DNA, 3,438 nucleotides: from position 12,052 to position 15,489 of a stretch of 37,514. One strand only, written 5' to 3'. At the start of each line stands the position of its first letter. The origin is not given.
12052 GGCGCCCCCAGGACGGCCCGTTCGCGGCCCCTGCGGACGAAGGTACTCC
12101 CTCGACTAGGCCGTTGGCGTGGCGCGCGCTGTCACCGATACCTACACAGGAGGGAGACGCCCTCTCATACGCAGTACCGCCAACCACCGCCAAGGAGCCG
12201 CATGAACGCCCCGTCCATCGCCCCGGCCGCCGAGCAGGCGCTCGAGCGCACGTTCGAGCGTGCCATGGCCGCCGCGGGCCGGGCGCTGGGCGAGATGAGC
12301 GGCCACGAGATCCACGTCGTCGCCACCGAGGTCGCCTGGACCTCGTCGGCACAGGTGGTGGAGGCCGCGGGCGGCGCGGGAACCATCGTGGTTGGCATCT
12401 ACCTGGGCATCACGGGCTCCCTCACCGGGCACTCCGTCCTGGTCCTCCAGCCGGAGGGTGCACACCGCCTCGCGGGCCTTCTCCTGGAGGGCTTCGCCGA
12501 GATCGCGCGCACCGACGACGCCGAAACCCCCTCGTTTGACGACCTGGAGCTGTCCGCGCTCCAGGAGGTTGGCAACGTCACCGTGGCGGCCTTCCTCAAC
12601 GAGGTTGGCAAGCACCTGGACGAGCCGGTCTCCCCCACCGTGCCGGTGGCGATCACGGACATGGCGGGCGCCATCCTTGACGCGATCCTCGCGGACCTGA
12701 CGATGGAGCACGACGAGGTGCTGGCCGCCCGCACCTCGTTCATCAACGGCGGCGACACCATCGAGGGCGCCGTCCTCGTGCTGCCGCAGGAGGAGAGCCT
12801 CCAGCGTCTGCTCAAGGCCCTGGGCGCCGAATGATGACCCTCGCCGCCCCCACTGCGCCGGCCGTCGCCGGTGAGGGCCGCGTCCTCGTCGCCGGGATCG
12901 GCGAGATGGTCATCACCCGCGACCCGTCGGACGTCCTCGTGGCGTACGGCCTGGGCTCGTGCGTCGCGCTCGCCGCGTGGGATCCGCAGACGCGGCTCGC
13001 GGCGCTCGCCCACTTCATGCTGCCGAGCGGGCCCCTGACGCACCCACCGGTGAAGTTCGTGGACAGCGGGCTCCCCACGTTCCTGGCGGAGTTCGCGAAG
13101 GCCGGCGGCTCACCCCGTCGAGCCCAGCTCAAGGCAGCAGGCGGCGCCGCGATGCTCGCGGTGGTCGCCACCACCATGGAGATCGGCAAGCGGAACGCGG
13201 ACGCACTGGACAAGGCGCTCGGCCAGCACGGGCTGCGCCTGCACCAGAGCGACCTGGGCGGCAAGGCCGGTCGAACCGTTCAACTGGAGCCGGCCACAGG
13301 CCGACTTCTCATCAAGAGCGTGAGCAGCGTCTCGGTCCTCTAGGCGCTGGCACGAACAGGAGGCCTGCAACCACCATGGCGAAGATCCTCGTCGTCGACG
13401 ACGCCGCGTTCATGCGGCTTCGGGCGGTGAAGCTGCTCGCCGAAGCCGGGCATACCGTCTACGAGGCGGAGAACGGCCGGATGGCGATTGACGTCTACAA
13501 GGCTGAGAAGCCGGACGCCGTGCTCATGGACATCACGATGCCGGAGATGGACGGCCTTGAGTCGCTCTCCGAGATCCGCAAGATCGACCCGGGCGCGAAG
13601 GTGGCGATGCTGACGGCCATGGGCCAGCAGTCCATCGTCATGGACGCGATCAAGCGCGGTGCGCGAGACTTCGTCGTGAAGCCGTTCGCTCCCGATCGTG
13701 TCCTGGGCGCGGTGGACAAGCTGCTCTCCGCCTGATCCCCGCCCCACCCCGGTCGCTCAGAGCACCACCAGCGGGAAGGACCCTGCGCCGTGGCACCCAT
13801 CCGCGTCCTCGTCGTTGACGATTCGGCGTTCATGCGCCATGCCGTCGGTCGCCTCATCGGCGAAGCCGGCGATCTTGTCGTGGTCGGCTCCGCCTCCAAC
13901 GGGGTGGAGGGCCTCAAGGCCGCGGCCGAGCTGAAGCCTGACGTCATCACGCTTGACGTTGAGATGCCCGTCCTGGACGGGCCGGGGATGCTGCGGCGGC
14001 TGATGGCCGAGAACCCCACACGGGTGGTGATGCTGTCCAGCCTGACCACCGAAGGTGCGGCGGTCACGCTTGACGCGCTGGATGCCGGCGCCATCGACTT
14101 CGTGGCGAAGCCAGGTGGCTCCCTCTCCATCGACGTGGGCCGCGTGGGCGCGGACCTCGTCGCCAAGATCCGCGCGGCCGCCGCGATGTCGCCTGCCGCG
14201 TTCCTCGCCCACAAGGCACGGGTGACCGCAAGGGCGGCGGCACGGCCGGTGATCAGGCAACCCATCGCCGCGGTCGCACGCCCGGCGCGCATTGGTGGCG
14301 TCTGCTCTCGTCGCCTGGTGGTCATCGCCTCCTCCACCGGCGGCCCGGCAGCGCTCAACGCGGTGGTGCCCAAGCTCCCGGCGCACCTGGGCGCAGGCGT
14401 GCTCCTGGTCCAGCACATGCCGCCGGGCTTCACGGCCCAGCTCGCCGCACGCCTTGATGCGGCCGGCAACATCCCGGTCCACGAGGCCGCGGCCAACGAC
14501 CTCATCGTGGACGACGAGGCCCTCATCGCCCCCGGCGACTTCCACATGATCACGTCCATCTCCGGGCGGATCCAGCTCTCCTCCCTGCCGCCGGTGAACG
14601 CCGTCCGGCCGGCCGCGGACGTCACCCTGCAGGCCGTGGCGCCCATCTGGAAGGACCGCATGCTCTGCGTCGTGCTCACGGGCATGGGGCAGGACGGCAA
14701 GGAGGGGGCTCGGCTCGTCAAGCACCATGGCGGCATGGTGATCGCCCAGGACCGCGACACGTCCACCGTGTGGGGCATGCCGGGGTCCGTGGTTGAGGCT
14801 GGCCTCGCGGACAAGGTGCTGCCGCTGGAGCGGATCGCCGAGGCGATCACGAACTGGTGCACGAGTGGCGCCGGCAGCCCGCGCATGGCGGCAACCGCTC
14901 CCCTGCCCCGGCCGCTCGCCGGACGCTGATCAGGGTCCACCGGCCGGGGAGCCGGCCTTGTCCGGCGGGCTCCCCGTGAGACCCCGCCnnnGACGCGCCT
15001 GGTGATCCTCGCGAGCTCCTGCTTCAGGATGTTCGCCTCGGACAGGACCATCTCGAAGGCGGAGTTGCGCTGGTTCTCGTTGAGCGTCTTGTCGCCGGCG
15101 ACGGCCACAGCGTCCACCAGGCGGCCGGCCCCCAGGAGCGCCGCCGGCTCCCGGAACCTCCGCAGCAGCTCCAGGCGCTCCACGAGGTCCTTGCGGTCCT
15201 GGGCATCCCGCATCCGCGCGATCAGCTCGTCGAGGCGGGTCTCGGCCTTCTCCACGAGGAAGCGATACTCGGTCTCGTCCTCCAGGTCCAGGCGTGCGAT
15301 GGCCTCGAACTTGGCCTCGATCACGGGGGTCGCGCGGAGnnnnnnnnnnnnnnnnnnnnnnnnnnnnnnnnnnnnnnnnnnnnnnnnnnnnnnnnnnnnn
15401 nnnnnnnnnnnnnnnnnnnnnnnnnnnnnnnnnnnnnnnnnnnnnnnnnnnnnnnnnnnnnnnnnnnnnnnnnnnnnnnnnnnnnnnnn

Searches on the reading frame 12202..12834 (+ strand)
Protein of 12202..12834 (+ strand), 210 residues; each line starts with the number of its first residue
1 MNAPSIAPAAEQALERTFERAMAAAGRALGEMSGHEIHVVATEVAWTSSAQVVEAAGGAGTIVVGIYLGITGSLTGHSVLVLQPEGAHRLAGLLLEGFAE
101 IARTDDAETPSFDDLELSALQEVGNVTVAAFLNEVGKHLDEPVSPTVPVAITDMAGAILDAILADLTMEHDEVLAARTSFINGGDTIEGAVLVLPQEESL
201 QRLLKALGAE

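Call 5: search_protein_families(library=pfam, proteins=[window:12202-12834:+], max_evalue=0.01)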
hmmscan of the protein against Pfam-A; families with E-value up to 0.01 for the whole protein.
window:12202-12834:+ (210 aa): 1 family
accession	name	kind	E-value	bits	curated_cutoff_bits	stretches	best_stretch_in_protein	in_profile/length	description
PF13690.11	CheX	-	0.0013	19.2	27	0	67-158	4-80/94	Chemotaxis phosphatase CheX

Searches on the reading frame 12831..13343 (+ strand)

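Call 5: search_protein_families(library=pfam, proteins=[window:12831-13343:+], max_evalue=0.01)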
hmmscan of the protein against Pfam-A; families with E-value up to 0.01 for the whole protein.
window:12831-13343:+ (170 aa): 1 family
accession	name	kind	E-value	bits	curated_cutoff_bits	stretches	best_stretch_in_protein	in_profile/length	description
PF03975.18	CheD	-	7.3e-24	84.4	25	1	70-163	13-108/108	CheD chemotactic sensory transduction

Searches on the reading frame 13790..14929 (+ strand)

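Call 5: search_protein_families(library=pfam, proteins=[window:13790-14929:+], max_evalue=0.01)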
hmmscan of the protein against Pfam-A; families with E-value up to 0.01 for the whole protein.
window:13790-14929:+ (379 aa): 2 families
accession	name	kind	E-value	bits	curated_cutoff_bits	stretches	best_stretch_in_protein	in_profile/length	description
PF01339.22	CheB_methylest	-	1.7e-57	194.4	24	1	177-353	1-174/174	CheB methylesterase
PF00072.30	Response_reg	-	9.1e-20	71.3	30.2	1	6-109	1-101/111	Response regulator receiver domain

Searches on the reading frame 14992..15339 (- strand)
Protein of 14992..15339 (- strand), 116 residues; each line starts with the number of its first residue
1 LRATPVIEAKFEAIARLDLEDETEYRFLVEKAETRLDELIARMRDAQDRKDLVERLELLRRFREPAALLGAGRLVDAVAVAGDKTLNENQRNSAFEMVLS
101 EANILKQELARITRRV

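Call 49: search_protein_families(library=pfam, alignment_id=A3, max_evalue=10)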
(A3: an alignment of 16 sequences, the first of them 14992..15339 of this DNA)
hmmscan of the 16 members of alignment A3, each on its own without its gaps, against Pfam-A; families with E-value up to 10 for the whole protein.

A. member 1, window:14992-15339:- (116 aa): 1 family
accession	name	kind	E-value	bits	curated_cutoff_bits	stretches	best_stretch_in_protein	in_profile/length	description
PF21097.3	SR_plectin_7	-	0.071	14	27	1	24-112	14-100/116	Spectrin repeat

B. families by the number of members that match (of 16 scanned): 8 families
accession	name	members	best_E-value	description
PF01627.28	Hpt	2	0.00018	Hpt domain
PF18072.6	FGAR-AT_linker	2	0.089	Formylglycinamide ribonucleotide amidotransferase linker domain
PF10025.14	DUF2267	1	0.0071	Uncharacterized conserved protein (DUF2267)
PF06381.16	Phage_portal_3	1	0.021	Phage portal protein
PF07023.17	DUF1315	1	0.051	Protein of unknown function (DUF1315)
PF07743.18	HSCB_C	1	0.069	HSCB C-terminal oligomerisation domain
PF21097.3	SR_plectin_7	1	0.071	Spectrin repeat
PF24598.1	DOP1_C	1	0.23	DOP1 C-terminal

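Call 52: predict_structure(alignment_id=A3)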
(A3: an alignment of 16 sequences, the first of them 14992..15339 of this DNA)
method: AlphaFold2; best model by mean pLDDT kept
length: 116 residues; sequences in the alignment: 16
mean_pLDDT: 92.0   pTM: 0.84
mean pLDDT of the five models: 92.0, 90.1, 89.2, 87.1, 86.7
residues with pLDDT >= 90: 90; 70-90: 22; 50-70: 2; < 50: 2
segments of 3 or more residues with pLDDT < 50: none
pLDDT, mean of each block of 10 residues (from residue 1): 77 88 92 96 97 96 92 95 95 97 95 77
secondary structure, 60 per line:
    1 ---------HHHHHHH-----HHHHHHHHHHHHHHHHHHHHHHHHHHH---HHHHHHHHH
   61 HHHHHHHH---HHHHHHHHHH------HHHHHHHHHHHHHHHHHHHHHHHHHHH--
elements in order: H10-16 H22-48 H52-68 H72-81 H88-114

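Call 55: fold_search(model_id=the predicted structure, library=pdb)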
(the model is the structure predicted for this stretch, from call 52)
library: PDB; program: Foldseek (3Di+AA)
matches with E <= 10: 336; with E <= 0.001: 0
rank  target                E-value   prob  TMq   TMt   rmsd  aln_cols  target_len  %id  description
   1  3myf_D                2.5e-02  1.00  0.78  0.78   2.5       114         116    7  The Crystal Structure of the HPT domain from the Hpt Sensor Hybrid Histidine Kinase from Shewanella to 1.80A (released 2010-05-26)
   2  3myf_B                2.9e-02  1.00  0.76  0.77   2.6       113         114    7  The Crystal Structure of the HPT domain from the Hpt Sensor Hybrid Histidine Kinase from Shewanella to 1.80A (released 2010-05-26)
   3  8pbw_C                3.4e-02  1.00  0.69  0.61   4.7       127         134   20  Histidine-containing phosphotransfer protein from Chaetomium thermophilum (released 2024-07-03)
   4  7c1i_A                4.0e-02  1.00  0.57  0.57   5.9       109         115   18  Crystal structure of histidine-containing phosphotransfer protein B (HptB) from Pseudomonas aeruginosa PAO1 (released 2020-11-04)
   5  3myf_A                4.2e-02  1.00  0.74  0.74   2.7       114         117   10  The Crystal Structure of the HPT domain from the Hpt Sensor Hybrid Histidine Kinase from Shewanella to 1.80A (released 2010-05-26)
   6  8pbw_B                4.5e-02  1.00  0.67  0.60   3.9       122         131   19  Histidine-containing phosphotransfer protein from Chaetomium thermophilum (released 2024-07-03)
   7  8rqj_A                4.5e-02  1.00  0.67  0.61   4.0       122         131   18  Histidine-containing phosphotransfer protein from Chaetomium termophilum mutant R158A (released 2024-07-03)
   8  8pbw_A                4.7e-02  1.00  0.68  0.62   4.8       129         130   18  Histidine-containing phosphotransfer protein from Chaetomium thermophilum (released 2024-07-03)
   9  8rqg                  5.0e-02  1.00  0.66  0.60   4.1       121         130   21  Histidine-containing phosphotransfer protein from Chaetomium termophilum mutant H105E (released 2024-07-03)
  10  8rqj_B                6.5e-02  1.00  0.67  0.62   3.7       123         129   18  Histidine-containing phosphotransfer protein from Chaetomium termophilum mutant R158A (released 2024-07-03)
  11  9h6e_A                6.5e-02  1.00  0.63  0.49   5.7       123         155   15  Complex of Histidine-containing phosphotransfer 1 (AHP1) and Response regulator 1 (ARR1) from A. thaliana (released 2025-03-26)
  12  4euk_B                9.8e-02  1.00  0.74  0.58   2.8       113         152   16  Crystal structure (released 2013-02-20)
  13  3us6                  9.8e-02  1.00  0.74  0.60   2.9       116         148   18  Crystal Structure of Histidine-containing Phosphotransfer Protein MtHPt1 from Medicago truncatula (released 2012-01-18)
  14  9h6e_C                1.2e-01  1.00  0.63  0.50   6.2       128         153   15  Complex of Histidine-containing phosphotransfer 1 (AHP1) and Response regulator 1 (ARR1) from A. thaliana (released 2025-03-26)
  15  9had_A                1.2e-01  0.66  0.29  0.29  14.8       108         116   21  Der f 21 dust mite allergen with computationally designed DerF21_b10 binder (released 2024-12-18)
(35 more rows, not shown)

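Call 62: search_protein_representatives(alignment_id=A3)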
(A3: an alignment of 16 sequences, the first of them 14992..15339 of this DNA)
Query: 16 sequences, 116 profile positions. Proteins with E-value up to 0.001 (for the whole library): 27; up to 1e-10: 14; up to 1e-30: 2. The best 27 are listed.
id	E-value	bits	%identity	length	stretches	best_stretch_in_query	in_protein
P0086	1.9e-45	169.7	-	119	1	5-116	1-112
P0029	5.7e-45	168.2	-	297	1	1-116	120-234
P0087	1.8e-28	114.9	-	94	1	29-116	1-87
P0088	2.2e-23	98.5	-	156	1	2-115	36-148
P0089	2.9e-22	95.0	-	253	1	5-116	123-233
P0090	1.1e-20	89.8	-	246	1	4-114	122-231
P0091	1.6e-17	79.7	-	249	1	3-110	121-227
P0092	1.2e-16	76.9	-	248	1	7-110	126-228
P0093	1.5e-16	76.5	-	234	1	1-114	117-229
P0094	3.4e-16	75.4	-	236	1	2-106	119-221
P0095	1.9e-13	66.6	-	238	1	2-114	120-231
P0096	3.0e-13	65.9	-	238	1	5-115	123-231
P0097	9.3e-13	64.3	-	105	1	15-110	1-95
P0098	4.8e-11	58.8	-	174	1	20-115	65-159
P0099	7.5e-09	51.7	-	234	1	2-100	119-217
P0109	5.8e-04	36.0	-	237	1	4-109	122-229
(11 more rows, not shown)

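Call 64: find_encoding_contigs(protein=P0089, flank=10000, max_places=2)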
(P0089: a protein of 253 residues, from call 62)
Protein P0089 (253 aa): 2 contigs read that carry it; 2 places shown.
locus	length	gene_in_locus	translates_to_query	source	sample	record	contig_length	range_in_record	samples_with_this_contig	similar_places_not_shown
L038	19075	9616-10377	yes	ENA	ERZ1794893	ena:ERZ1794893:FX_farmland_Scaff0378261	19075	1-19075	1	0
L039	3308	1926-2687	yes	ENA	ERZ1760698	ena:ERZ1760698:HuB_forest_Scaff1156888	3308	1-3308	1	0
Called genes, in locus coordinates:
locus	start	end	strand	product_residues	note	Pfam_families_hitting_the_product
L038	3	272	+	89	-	?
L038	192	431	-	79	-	-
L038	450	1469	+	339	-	PF14226:DIOX_N, PF03171:2OG-FeII_Oxy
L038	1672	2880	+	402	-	PF02515:CoA_transf_3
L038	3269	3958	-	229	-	PF00561:Abhydrolase_1, PF12146:Hydrolase_4 (weak), PF12697:Abhydrolase_6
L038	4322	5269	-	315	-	PF00534:Glycos_transf_1, PF13692:Glyco_trans_1_4, PF20706:GT4-conflict (weak)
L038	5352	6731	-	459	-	PF07992:Pyr_redox_2, PF13450:NAD_binding_8 (faint), PF13738:Pyr_redox_3 (weak), PF00070:Pyr_redox, PF02852:Pyr_redox_dim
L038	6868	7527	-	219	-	PF12840:HTH_20, PF01022:HTH_5, PF00581:Rhodanese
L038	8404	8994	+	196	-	-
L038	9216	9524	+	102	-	PF21784:Bflower (weak)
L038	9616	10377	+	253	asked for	PF00072:Response_reg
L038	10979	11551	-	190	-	PF01066:CDP-OH_P_transf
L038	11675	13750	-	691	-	PF01541:GIY-YIG, PF27096:UvrC_M, PF02151:UVR (weak), PF22920:UvrC_RNaseH, PF08459:UvrC_RNaseH_dom, PF00633:HHH (faint), PF12826:HHH_2 (weak), PF14520:HHH_5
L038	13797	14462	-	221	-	PF03167:UDG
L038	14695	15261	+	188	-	PF08207:EFP_N, PF01132:EFP, PF09285:Elong-fact-P_C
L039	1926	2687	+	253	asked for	PF00072:Response_reg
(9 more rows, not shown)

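Call 65: find_encoding_contigs(protein=P0093, flank=8000, max_places=2)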
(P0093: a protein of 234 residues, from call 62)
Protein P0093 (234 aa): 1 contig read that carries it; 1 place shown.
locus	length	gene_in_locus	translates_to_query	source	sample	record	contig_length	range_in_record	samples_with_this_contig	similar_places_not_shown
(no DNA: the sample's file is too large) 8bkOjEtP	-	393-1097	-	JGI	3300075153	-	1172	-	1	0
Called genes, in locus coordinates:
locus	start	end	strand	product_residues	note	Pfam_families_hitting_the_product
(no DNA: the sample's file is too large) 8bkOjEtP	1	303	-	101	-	?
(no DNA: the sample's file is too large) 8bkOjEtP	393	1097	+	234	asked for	PF00072:Response_reg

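Call 66: find_encoding_contigs(protein=P0109, flank=8000, max_places=2)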
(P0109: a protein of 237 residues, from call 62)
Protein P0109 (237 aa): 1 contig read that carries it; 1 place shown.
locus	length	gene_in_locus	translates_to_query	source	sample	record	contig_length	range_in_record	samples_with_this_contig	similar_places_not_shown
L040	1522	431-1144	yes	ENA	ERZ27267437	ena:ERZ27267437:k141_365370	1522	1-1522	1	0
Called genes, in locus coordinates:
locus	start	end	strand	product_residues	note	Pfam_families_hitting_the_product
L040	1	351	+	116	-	?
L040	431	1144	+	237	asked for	PF00072:Response_reg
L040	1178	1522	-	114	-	?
